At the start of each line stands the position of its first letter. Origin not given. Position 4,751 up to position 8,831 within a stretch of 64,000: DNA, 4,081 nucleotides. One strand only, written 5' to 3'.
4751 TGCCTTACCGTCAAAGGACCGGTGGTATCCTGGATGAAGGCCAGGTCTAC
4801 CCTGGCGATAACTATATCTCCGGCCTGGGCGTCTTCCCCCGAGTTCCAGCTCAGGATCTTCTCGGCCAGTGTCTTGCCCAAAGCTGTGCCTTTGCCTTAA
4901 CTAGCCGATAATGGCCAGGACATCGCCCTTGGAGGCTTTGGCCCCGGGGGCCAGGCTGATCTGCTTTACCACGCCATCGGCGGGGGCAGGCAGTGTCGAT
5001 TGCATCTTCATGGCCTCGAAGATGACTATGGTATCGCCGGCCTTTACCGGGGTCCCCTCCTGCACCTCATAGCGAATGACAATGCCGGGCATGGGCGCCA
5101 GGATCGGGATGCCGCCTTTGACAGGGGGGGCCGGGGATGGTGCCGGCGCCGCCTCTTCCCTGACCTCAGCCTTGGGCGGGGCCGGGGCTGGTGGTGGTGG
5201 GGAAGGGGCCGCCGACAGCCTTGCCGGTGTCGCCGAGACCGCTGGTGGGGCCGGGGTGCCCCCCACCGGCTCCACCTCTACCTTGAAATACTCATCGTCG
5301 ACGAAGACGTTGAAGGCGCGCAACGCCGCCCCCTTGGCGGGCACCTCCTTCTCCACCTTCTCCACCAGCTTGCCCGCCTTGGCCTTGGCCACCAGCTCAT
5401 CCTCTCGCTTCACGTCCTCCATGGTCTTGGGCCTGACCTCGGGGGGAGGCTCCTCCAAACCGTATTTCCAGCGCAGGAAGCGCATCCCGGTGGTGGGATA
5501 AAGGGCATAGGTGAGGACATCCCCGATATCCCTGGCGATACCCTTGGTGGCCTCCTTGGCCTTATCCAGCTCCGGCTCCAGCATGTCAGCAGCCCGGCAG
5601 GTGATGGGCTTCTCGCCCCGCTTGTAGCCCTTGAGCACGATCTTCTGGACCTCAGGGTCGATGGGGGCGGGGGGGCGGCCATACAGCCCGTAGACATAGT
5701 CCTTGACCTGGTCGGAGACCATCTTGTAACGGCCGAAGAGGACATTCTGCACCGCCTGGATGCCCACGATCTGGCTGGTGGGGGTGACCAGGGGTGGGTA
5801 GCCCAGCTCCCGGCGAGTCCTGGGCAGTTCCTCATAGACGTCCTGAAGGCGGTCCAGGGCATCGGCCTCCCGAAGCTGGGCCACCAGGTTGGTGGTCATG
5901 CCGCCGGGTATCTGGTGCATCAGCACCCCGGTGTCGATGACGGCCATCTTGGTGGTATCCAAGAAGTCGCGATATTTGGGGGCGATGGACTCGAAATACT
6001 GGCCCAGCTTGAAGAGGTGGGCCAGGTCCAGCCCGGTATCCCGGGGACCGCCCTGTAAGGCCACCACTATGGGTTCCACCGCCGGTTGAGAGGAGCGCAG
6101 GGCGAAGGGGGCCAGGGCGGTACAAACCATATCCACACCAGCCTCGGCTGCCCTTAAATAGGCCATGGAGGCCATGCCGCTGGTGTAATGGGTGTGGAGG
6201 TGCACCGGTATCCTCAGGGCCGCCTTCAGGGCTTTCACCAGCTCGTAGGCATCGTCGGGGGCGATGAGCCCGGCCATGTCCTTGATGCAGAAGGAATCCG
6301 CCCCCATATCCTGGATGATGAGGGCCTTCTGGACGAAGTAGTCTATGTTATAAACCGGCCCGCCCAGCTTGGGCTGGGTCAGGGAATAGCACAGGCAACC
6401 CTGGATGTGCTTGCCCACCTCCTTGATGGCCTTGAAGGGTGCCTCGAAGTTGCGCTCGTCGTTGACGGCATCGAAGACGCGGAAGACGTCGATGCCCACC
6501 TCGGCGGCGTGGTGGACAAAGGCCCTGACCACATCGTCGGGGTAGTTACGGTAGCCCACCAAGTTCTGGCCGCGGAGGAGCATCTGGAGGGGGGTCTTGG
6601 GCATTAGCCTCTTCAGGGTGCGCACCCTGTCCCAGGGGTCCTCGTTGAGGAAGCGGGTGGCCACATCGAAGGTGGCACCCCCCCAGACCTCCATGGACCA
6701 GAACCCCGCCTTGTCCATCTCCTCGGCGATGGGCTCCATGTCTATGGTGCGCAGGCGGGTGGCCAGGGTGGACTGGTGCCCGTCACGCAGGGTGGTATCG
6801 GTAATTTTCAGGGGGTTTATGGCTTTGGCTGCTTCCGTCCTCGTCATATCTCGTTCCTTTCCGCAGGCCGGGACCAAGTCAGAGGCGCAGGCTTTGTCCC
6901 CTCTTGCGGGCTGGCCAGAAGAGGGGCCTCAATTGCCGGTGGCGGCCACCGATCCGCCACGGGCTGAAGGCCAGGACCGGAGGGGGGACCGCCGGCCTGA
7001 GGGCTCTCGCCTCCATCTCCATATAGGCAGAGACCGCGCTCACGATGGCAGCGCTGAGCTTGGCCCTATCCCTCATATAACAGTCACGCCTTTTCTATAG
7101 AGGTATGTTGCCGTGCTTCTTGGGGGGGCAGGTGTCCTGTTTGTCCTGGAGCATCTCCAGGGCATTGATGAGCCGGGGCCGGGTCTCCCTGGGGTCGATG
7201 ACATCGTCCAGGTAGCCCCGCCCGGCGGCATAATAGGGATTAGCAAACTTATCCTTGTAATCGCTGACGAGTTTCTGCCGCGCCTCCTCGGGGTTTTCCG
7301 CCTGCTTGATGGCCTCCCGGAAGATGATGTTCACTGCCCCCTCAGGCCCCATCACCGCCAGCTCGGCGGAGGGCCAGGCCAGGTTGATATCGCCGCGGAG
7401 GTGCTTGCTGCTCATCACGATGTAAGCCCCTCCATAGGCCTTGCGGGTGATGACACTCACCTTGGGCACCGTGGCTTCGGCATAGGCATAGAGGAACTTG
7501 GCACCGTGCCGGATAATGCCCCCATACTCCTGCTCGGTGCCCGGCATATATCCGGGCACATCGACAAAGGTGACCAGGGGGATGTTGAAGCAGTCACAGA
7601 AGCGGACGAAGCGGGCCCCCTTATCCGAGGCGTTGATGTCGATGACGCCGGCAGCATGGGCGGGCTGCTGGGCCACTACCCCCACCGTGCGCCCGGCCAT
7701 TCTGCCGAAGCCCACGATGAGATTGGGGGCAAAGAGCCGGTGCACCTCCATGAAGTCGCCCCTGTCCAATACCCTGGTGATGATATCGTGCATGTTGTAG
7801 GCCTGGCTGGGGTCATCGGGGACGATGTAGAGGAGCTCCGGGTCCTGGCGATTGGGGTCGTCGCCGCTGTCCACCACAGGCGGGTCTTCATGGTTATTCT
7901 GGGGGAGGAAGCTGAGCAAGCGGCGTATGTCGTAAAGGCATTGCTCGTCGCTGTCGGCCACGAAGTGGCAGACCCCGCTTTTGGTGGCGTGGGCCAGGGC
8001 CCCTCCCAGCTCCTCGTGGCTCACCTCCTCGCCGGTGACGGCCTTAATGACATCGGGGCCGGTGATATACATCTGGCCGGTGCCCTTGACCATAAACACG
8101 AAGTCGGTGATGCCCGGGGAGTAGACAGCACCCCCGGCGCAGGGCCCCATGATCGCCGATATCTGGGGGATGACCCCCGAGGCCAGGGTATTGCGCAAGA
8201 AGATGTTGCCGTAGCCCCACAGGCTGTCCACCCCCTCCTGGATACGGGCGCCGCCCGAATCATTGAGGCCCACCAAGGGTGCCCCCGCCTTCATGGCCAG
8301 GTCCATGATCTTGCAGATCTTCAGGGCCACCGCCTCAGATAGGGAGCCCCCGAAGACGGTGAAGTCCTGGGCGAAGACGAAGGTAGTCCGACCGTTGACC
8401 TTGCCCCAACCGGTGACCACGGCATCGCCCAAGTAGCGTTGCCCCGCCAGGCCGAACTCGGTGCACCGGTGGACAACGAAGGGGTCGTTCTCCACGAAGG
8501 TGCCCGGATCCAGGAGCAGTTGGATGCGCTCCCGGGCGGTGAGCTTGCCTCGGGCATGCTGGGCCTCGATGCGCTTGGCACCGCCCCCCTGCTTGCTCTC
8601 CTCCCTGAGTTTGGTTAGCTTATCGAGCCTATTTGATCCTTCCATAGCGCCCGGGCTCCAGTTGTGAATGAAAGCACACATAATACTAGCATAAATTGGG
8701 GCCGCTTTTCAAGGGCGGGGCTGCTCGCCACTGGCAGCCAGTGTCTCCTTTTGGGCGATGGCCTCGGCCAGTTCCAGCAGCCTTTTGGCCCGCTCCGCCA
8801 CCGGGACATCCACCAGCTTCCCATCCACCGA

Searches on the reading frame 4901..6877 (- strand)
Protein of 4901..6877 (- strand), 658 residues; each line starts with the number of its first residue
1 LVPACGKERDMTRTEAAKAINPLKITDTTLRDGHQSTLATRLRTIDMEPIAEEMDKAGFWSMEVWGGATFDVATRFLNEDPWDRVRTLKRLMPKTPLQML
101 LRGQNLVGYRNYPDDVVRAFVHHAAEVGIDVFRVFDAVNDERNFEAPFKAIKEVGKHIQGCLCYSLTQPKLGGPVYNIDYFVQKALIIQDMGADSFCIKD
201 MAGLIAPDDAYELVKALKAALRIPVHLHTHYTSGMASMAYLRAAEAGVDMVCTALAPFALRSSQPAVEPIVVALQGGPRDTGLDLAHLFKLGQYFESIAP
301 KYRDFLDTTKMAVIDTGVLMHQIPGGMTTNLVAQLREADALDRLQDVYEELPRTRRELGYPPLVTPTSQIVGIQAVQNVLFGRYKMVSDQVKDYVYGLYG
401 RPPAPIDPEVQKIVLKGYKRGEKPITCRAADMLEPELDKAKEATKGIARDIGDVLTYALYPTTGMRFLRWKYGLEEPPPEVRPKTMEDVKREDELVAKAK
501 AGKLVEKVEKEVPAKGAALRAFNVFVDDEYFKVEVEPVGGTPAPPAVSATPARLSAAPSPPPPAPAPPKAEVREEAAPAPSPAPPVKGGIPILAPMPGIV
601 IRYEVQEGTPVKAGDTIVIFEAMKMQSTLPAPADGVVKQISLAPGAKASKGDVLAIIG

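Call 27: search_protein_families(library=pfam, proteins=[window:4901-6877:-], max_evalue=0.00001)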
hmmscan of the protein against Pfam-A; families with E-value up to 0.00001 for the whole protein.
window:4901-6877:- (658 aa): 3 families
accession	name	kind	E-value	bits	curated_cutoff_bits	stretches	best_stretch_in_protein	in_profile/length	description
PF02436.23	PYC_OADA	-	3.4e-51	174.3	27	1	318-482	1-166/201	Conserved carboxylase domain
PF00682.25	HMGL-like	-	1.5e-17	64.3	29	1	23-292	2-257/260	HMGL-like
PF00364.28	Biotin_lipoyl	-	5e-16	58.7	22.1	1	592-657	3-73/73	Biotin-requiring enzyme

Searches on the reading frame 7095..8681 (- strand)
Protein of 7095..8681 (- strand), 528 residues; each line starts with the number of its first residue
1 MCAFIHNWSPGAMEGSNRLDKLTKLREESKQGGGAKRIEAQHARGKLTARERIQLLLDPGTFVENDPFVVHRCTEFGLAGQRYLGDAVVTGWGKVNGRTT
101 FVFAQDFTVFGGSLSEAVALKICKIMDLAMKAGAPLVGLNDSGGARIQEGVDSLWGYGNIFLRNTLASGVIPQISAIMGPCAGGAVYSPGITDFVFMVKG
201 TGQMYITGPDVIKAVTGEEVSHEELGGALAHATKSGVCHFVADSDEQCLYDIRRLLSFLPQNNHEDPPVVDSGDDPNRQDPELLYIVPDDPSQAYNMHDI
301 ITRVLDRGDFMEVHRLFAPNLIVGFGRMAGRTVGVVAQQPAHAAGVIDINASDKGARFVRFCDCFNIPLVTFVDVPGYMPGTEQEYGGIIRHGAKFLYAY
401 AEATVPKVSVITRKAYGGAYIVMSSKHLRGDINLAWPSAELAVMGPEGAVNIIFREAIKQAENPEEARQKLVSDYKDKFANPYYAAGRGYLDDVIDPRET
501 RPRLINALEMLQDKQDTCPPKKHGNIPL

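Call 27: search_protein_families(library=pfam, proteins=[window:7095-8681:-], max_evalue=0.00001)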
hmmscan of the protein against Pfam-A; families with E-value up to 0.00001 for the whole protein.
window:7095-8681:- (528 aa): 2 families
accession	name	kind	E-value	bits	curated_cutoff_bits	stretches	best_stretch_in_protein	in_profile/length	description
PF01039.27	Carboxyl_trans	-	6.4e-202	672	22.3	1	41-526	2-493/493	Carboxyl transferase domain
PF03255.19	ACCA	-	6.2e-12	45.8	23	1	321-463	94-240/310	Acetyl co-enzyme A carboxylase carboxyltransferase-like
